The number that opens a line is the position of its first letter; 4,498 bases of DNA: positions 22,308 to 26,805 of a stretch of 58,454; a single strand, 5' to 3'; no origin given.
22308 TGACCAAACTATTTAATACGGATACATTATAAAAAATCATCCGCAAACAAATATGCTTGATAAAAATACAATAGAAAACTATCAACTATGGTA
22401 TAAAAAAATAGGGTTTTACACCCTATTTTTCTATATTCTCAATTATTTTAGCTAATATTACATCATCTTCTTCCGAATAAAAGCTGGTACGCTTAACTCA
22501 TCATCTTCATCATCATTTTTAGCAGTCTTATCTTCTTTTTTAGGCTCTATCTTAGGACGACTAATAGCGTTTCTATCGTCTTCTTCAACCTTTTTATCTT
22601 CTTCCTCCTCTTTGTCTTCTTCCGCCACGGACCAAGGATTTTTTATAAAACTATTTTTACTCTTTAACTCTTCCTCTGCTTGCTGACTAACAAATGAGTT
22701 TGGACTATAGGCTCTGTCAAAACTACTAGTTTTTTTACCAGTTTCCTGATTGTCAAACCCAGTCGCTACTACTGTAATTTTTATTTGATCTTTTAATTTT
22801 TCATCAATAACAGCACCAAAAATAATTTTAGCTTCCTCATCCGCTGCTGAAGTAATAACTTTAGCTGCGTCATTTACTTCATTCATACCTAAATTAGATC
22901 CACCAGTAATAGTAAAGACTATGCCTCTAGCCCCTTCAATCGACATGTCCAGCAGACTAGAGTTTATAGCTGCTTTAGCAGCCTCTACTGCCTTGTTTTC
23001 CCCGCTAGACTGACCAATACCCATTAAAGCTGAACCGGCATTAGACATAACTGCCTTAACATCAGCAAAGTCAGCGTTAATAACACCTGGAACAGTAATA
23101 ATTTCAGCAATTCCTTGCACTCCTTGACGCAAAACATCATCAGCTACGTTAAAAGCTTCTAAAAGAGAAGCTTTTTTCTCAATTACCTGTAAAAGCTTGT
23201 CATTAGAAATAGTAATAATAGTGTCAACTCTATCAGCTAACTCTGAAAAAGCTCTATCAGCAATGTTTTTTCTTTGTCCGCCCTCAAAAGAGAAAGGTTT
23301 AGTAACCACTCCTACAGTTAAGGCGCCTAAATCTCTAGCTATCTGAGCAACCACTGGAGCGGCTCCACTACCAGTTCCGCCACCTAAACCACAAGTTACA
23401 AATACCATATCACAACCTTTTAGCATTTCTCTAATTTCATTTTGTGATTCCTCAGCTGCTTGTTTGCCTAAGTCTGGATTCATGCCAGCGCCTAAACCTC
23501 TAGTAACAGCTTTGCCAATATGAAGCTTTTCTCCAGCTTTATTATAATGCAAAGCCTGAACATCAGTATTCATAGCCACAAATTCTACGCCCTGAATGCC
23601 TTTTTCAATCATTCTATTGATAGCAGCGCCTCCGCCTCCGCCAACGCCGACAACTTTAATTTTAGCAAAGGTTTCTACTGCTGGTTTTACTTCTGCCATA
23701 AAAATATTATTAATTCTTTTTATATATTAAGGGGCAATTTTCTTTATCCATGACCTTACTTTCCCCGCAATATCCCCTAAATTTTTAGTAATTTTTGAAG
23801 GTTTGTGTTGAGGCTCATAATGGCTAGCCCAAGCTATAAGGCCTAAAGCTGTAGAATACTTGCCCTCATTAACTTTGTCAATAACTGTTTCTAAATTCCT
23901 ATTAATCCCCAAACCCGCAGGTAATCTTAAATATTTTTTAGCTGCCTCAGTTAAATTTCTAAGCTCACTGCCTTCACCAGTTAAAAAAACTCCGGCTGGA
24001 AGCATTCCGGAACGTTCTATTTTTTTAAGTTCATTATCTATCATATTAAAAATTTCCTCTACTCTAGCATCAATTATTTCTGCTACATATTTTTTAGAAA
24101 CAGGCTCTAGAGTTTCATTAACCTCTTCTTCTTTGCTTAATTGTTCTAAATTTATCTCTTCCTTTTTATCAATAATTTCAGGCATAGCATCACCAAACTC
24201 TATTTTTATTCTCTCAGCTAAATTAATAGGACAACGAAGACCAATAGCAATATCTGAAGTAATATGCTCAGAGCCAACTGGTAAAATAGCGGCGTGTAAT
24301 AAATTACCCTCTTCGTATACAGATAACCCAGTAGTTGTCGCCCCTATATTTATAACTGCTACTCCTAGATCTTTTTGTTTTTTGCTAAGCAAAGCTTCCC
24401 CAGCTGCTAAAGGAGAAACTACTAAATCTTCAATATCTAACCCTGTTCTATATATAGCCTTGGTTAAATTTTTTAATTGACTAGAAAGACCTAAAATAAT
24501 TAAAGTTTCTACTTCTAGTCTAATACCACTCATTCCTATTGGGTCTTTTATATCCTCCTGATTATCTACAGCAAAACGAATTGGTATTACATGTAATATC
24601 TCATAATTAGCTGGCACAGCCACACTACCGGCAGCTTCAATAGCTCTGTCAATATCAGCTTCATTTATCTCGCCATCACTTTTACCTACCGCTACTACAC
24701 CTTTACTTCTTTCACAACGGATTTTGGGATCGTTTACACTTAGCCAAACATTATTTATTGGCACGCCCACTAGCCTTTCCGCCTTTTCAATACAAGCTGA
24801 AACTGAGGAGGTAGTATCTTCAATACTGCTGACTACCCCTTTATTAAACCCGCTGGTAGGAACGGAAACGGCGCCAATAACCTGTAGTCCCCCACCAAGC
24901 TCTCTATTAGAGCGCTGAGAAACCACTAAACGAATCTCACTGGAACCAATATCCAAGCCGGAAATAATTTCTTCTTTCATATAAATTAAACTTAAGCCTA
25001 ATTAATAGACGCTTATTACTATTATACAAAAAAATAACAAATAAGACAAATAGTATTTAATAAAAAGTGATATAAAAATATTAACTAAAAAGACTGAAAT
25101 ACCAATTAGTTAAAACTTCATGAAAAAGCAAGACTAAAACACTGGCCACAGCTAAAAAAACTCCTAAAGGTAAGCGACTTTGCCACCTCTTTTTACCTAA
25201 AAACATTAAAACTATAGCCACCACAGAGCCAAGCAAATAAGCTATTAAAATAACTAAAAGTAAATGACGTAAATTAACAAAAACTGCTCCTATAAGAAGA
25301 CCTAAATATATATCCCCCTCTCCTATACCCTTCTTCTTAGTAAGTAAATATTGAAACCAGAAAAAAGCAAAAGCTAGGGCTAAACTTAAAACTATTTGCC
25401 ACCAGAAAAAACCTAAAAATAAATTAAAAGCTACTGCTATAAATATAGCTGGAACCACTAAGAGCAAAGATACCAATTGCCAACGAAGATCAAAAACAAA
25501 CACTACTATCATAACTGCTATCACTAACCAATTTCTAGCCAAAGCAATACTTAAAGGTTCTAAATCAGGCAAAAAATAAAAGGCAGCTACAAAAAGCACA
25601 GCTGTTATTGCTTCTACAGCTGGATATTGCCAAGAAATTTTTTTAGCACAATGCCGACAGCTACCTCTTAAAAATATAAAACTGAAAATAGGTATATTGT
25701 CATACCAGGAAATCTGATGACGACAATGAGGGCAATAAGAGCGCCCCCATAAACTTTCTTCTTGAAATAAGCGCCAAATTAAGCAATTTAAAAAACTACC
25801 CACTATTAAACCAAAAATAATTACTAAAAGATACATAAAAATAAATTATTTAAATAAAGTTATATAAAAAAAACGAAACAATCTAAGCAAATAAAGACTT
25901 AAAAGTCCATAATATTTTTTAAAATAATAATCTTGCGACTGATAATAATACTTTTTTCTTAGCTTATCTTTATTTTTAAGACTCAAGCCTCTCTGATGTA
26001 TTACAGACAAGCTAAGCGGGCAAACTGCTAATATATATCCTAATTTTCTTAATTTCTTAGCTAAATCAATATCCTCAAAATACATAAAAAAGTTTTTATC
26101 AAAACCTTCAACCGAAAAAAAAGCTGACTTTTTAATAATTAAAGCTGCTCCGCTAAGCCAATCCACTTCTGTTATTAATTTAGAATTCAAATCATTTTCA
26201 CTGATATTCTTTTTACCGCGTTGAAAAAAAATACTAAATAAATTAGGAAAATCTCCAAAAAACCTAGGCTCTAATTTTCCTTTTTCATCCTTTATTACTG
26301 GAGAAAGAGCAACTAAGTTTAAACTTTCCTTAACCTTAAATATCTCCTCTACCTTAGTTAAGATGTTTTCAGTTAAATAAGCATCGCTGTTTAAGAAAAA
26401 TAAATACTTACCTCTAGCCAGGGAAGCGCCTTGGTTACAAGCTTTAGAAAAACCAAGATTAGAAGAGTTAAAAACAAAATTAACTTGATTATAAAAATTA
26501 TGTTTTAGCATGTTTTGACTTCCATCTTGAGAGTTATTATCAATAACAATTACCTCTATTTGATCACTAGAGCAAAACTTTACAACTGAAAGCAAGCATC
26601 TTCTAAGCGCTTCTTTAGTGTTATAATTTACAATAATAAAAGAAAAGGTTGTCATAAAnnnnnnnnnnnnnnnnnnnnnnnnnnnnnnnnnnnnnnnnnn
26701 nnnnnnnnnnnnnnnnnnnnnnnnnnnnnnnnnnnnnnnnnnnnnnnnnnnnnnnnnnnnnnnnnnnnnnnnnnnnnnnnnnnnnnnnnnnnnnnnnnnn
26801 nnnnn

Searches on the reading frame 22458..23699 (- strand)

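Call 7: search_protein_families(library=pfam, proteins=[window:22458-23699:-], max_evalue=0.001)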
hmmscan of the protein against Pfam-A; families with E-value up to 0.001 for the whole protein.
window:22458-23699:- (413 aa): 2 families
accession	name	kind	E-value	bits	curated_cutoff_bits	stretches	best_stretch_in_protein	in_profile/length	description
PF00091.31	Tubulin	-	1.6e-50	172.4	33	1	13-173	1-189/190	Tubulin/FtsZ family, GTPase domain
PF12327.13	FtsZ_C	-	2.4e-33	114.7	27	1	222-316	1-95/95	FtsZ family, C-terminal domain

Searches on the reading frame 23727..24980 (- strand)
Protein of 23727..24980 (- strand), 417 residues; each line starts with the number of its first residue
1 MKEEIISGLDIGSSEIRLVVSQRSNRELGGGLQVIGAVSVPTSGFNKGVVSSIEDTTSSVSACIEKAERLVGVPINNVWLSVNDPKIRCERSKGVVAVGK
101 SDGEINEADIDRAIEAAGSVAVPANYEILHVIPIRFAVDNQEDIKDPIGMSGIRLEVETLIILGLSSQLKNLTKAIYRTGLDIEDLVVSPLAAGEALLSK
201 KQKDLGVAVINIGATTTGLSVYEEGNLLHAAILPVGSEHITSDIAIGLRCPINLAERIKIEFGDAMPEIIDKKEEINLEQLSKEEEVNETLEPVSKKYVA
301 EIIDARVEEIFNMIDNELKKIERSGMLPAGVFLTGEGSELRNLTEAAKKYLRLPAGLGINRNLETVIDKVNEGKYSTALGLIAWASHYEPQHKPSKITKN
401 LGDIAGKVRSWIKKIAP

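Call 7: search_protein_families(library=pfam, proteins=[window:23727-24980:-], max_evalue=0.001)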
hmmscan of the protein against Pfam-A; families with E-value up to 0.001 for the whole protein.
window:23727-24980:- (417 aa): 4 families
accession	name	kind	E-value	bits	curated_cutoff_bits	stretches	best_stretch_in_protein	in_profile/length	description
PF14450.12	FtsA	-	2.6e-31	109.1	31.8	1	208-380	1-127/127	Cell division protein FtsA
PF02491.25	SHS2_FTSA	-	3e-27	95.2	25.4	1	86-162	3-78/79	SHS2 domain inserted in FTSA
PF06723.19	MreB_Mbl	-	3.5e-09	36.4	27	1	205-357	145-303/327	MreB/Mbl protein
PF11104.14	PilM_2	-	2.4e-06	27.2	27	0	195-261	170-236/340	Type IV pilus assembly protein PilM;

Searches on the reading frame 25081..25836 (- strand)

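Call 7: search_protein_families(library=pfam, proteins=[window:25081-25836:-], max_evalue=0.001)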
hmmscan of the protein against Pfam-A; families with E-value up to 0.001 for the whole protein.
window:25081-25836:- (251 aa): 2 families
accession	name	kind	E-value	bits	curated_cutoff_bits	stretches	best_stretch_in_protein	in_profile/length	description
PF06750.18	A24_N_bact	-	5.1e-33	113.4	23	1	7-87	1-82/84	Bacterial Peptidase A24 N-terminal domain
PF01478.23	Peptidase_A24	-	1.3e-08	35.6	26.5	1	103-208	1-104/104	Type IV leader peptidase family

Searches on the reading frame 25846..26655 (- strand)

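Call 7: search_protein_families(library=pfam, proteins=[window:25846-26655:-], max_evalue=0.001)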
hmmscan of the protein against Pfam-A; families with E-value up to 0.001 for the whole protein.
window:25846-26655:- (269 aa): 5 families
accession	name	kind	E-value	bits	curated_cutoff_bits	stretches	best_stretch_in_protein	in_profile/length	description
PF00535.33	Glycos_transf_2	-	2.7e-23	83.2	23.3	1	5-131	1-128/168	Glycosyl transferase family 2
PF10111.15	Glyco_tranf_2_2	-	3.5e-11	43.5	27.3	1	6-225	2-223/276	Glycosyltransferase like family 2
PF13641.12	Glyco_tranf_2_3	-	3.3e-08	34.3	27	1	4-233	3-224/230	Glycosyltransferase like family 2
PF13712.12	Glyco_tranf_2_5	-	5.7e-05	23.4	27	1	69-236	41-206/210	Glycosyltransferase like family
PF13632.12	Glyco_trans_2_3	-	5.8e-05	23.4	27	1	167-265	72-168/198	Glycosyl transferase family group 2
